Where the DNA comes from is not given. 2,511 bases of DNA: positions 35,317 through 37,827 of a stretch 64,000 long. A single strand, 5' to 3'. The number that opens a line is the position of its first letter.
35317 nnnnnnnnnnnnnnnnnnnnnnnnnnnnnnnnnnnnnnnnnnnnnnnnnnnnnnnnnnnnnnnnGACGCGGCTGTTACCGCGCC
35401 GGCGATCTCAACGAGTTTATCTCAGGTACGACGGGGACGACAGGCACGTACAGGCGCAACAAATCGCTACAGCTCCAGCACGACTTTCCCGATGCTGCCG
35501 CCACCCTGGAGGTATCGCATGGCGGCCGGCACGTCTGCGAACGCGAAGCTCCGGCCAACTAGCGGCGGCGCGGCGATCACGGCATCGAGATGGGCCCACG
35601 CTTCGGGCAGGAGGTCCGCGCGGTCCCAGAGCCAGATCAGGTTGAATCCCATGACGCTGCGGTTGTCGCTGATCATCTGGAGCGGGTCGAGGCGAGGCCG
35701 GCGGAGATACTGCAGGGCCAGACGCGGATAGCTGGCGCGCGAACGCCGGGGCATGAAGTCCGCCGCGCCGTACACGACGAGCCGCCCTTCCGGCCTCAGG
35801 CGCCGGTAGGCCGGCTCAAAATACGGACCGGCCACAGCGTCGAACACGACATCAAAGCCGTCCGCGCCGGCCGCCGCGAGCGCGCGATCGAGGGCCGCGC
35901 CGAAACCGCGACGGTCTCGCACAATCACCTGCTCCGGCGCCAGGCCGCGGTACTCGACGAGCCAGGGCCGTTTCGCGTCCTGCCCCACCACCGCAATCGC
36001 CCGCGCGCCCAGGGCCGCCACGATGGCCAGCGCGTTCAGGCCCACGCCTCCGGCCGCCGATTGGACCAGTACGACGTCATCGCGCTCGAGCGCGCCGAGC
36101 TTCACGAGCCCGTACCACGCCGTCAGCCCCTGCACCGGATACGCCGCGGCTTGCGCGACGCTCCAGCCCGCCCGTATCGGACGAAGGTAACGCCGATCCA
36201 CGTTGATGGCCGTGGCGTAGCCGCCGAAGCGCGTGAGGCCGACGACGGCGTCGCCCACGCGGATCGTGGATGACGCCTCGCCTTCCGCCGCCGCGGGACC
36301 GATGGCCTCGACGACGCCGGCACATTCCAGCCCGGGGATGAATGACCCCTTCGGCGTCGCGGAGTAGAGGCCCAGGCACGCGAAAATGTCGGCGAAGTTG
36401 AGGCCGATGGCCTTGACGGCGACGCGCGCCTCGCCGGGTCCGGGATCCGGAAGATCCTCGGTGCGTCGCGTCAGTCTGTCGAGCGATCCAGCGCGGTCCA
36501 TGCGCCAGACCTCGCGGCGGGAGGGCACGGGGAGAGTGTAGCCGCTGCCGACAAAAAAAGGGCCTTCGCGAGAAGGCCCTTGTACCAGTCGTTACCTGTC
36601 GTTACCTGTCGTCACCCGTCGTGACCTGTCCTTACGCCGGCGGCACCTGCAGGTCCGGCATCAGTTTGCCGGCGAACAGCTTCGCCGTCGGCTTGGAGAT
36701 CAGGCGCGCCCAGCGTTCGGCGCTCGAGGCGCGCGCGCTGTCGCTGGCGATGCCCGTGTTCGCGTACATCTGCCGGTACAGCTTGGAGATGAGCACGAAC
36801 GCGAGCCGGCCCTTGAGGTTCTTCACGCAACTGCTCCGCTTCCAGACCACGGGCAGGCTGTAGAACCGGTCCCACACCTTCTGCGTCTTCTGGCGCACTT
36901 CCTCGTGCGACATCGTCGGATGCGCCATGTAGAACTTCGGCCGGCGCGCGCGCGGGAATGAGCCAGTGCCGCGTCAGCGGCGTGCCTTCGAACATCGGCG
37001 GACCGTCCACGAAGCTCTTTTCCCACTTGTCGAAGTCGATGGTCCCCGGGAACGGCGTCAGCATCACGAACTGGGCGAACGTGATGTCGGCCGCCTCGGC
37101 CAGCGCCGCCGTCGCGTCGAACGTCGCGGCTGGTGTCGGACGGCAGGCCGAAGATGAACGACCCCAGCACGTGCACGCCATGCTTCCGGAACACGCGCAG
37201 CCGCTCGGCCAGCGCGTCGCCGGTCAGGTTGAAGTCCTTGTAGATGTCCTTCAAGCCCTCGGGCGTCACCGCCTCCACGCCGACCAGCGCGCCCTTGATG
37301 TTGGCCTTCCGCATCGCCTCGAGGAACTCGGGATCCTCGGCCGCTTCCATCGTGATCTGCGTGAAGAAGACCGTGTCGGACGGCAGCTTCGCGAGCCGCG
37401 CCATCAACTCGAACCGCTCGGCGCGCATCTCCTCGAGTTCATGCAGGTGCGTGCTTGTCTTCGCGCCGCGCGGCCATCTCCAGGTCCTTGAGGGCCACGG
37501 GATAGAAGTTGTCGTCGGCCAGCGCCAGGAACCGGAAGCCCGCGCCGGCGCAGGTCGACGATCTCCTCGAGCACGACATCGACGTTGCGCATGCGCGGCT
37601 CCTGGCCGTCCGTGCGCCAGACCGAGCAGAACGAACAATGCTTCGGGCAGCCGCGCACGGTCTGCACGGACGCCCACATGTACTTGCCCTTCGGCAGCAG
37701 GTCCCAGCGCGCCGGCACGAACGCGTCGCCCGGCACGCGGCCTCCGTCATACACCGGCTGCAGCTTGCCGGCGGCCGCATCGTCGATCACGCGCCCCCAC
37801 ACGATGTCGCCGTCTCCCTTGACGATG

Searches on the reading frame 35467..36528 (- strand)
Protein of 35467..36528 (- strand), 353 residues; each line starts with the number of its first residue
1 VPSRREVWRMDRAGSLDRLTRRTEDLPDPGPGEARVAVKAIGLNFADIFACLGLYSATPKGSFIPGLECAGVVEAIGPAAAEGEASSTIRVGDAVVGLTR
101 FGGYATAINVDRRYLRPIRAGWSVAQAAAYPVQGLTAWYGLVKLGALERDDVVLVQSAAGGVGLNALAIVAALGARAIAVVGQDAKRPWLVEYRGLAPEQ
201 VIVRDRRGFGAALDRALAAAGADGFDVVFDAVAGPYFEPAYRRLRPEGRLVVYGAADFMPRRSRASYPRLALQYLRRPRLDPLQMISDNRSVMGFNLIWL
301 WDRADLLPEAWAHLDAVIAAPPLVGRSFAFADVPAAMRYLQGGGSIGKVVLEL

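Call 28: search_protein_families(library=pfam, proteins=[window:35467-36528:-], max_evalue=0.001)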
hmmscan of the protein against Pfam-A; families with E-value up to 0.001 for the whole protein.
window:35467-36528:- (353 aa): 3 families
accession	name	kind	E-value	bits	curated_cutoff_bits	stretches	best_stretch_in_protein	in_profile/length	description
PF13602.12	ADH_zinc_N_2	-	8.7e-13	49.8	27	1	217-351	16-134/134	Zinc-binding dehydrogenase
PF00107.32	ADH_zinc_N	-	2.2e-11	44.2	31.8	1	161-259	1-91/129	Zinc-binding dehydrogenase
PF08240.17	ADH_N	-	4.5e-09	36.9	23.5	1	30-114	1-98/104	Alcohol dehydrogenase GroES-like domain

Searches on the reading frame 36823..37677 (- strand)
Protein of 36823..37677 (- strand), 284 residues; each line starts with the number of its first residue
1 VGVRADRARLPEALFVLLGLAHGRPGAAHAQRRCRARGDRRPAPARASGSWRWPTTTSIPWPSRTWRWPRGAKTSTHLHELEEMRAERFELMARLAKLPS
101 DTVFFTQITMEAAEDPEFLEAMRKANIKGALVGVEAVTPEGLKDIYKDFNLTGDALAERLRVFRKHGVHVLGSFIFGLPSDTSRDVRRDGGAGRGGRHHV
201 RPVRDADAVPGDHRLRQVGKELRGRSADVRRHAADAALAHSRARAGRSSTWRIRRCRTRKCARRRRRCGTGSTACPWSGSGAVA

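Call 28: search_protein_families(library=pfam, proteins=[window:36823-37677:-], max_evalue=0.001)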
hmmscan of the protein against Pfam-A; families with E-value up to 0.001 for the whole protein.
window:36823-37677:- (284 aa): 1 family
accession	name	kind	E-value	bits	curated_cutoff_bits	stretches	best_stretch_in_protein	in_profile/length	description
PF04055.27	Radical_SAM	-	2.1e-06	28.5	29.5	1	85-187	59-160/166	Radical SAM superfamily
